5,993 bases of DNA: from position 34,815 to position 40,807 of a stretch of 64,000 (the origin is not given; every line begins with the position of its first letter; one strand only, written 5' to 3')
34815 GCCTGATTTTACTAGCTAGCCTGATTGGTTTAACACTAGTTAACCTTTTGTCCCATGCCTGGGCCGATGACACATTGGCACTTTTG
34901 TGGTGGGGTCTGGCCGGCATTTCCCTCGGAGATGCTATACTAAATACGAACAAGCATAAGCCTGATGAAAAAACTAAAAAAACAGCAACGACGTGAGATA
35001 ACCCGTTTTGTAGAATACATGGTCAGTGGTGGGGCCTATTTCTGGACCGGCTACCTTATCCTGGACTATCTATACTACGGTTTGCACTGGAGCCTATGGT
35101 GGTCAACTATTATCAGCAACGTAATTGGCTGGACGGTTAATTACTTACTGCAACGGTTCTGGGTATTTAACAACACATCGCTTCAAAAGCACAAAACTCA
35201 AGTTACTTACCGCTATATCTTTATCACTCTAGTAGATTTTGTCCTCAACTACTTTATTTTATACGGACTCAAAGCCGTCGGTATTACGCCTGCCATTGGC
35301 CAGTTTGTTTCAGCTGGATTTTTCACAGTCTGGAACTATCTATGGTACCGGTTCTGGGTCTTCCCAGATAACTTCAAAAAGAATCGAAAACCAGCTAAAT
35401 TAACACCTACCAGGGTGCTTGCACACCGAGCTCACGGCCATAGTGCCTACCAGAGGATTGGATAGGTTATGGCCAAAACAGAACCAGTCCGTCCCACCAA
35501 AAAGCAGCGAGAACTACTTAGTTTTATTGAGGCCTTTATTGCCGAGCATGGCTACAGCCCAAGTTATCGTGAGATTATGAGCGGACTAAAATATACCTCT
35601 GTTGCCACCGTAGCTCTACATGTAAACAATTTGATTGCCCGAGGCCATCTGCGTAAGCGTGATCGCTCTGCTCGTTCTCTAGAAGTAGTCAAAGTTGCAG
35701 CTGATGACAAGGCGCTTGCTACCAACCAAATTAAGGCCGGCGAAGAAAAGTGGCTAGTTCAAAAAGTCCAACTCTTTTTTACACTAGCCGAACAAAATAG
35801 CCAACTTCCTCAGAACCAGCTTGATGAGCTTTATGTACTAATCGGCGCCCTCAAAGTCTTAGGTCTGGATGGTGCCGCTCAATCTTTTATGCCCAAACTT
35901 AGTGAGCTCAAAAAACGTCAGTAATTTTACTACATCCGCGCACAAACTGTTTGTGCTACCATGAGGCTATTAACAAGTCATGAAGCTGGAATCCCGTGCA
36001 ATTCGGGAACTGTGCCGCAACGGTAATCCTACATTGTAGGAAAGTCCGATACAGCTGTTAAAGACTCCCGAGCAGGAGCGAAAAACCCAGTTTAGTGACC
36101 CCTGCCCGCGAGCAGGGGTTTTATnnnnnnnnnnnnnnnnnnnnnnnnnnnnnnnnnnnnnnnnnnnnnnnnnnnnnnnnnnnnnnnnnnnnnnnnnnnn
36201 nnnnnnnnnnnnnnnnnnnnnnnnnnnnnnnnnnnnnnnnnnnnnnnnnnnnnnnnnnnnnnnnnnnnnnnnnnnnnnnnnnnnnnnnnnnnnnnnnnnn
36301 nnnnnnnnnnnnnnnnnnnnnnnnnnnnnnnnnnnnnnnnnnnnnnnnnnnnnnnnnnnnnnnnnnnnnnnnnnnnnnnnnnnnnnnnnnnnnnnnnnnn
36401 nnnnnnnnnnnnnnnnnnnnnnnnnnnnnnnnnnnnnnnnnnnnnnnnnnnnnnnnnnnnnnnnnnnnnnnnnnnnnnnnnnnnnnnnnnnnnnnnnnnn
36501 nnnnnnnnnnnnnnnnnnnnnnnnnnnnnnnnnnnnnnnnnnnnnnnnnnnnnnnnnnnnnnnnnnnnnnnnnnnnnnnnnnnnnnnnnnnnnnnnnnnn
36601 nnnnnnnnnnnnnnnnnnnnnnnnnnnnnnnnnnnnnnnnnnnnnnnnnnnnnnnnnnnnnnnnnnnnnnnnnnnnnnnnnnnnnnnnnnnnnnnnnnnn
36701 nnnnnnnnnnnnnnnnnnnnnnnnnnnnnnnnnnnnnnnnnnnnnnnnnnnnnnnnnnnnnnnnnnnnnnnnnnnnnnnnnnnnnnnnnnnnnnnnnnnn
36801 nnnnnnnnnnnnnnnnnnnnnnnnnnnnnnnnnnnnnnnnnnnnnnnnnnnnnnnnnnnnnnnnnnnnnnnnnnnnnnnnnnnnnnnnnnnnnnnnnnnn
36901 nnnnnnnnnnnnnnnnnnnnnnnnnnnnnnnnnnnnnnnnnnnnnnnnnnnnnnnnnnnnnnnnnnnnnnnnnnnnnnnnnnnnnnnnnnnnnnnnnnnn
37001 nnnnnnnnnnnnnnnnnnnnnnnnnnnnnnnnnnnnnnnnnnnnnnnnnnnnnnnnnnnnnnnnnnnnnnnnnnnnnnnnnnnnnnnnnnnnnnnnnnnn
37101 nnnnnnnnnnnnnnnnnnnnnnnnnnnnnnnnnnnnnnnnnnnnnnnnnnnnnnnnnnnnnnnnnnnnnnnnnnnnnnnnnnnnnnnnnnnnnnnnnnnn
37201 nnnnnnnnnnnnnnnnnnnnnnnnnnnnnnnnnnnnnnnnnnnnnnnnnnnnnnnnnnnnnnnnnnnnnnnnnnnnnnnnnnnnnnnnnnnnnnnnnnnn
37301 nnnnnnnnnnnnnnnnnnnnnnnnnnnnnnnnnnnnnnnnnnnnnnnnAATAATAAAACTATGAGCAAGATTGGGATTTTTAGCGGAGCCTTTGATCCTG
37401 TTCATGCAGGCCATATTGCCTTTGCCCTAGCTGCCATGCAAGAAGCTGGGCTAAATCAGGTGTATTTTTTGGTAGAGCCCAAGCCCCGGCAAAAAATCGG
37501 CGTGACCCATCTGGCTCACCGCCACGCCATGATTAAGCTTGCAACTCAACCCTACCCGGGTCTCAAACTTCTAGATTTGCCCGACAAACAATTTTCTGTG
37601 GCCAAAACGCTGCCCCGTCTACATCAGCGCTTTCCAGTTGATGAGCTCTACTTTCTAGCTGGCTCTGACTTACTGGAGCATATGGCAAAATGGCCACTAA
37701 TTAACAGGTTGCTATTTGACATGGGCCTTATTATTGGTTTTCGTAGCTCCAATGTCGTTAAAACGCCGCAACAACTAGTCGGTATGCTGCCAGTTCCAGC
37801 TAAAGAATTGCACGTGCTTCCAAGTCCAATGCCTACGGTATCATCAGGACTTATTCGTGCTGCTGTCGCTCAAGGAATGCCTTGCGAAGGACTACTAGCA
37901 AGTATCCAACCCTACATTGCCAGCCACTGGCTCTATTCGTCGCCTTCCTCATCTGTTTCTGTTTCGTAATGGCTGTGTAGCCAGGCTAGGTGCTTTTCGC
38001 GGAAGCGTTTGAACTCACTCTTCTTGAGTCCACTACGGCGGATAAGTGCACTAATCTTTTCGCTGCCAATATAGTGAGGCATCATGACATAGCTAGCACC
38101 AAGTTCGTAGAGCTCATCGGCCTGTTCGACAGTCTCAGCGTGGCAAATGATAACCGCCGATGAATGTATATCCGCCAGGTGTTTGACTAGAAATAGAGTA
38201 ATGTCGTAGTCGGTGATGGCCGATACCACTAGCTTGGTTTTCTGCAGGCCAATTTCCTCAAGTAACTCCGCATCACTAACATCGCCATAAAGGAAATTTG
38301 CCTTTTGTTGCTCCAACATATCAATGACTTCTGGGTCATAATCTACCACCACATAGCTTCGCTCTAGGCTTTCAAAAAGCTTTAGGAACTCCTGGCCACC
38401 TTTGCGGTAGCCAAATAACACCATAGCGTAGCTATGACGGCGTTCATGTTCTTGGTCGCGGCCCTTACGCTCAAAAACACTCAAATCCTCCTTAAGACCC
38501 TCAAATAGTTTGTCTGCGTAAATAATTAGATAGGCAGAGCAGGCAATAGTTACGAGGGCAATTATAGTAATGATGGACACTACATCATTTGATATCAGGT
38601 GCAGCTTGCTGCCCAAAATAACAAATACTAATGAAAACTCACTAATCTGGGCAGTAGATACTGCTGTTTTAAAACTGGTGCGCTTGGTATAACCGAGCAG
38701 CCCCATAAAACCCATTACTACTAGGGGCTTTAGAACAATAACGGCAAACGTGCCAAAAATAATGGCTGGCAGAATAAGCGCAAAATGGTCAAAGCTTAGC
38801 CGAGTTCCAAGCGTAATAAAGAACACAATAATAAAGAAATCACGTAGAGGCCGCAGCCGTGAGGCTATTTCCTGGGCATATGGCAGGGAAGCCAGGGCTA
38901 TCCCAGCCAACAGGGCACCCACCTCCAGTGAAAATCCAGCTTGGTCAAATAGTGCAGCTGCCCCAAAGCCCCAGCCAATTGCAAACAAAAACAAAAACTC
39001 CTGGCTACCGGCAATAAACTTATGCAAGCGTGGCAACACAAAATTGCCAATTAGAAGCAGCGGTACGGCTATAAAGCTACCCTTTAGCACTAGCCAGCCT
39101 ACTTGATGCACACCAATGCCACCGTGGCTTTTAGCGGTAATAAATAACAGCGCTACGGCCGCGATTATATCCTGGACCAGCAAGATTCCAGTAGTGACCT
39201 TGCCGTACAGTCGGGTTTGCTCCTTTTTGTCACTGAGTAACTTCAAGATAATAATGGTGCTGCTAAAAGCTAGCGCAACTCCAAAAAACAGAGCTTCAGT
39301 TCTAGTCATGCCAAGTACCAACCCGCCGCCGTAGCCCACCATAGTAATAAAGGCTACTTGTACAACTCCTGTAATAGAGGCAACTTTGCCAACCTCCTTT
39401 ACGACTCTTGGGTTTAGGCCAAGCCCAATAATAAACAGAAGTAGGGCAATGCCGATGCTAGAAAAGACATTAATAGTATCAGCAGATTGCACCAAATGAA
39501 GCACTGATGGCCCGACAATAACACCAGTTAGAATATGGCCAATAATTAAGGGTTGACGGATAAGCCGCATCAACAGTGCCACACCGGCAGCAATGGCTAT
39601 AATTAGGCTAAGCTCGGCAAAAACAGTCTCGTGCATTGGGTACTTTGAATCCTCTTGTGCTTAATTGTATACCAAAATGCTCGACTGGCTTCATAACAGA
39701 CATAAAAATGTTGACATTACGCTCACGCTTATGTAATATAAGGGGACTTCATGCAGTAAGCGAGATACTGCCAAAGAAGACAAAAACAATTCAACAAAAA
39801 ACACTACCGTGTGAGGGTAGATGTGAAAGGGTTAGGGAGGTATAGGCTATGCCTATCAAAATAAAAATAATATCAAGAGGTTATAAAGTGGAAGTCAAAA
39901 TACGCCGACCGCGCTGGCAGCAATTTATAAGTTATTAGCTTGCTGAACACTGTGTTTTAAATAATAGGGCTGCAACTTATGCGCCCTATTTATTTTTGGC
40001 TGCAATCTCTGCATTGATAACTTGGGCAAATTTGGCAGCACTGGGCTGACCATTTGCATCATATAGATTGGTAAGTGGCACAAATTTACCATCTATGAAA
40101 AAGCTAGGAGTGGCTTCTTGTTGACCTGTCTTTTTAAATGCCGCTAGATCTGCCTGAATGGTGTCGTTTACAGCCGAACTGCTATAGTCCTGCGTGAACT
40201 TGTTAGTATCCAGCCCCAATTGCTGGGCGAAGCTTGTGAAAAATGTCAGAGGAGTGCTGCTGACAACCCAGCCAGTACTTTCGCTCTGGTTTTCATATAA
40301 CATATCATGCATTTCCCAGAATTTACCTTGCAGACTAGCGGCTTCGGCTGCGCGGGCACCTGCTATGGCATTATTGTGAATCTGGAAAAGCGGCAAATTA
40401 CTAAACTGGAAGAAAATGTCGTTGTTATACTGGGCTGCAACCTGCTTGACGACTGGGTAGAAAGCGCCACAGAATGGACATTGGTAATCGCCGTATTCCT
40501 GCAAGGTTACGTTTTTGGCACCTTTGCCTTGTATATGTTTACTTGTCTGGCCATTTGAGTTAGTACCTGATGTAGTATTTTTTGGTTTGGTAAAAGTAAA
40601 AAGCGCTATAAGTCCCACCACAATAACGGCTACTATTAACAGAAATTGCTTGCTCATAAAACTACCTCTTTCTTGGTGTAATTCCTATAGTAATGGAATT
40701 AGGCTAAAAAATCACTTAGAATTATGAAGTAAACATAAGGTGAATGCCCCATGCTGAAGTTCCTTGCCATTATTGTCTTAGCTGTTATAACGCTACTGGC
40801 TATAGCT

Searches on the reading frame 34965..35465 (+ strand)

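Call 72: search_protein_families(library=pfam, proteins=[window:34965-35465:+], max_evalue=0.001)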
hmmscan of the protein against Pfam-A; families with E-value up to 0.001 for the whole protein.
window:34965-35465:+ (166 aa): 1 family
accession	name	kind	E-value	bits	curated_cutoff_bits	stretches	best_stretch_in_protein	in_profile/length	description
PF04138.20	GtrA_DPMS_TM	-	6.7e-16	59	26.1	1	18-133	2-117/117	GtrA/DPMS, transmembrane domain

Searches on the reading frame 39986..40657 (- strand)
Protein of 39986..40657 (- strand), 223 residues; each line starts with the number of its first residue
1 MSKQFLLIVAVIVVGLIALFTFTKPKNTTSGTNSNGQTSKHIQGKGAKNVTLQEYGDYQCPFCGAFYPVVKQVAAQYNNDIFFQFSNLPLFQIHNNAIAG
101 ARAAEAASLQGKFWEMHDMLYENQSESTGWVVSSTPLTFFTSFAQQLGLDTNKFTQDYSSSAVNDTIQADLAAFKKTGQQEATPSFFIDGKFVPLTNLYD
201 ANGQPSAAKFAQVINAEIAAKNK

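Call 72: search_protein_families(library=pfam, proteins=[window:39986-40657:-], max_evalue=0.001)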
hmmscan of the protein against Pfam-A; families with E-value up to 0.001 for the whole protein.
window:39986-40657:- (223 aa): 3 families
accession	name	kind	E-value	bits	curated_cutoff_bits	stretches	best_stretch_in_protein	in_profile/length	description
PF13462.12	Thioredoxin_4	-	1.9e-16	61.1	23.2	1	40-193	5-150/165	Thioredoxin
PF01323.26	DSBA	-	3.8e-11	43.6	25.6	1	51-194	1-178/191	DSBA-like thioredoxin domain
PF13743.12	Thioredoxin_5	-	4.9e-05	23.6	27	0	106-174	83-150/186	Thioredoxin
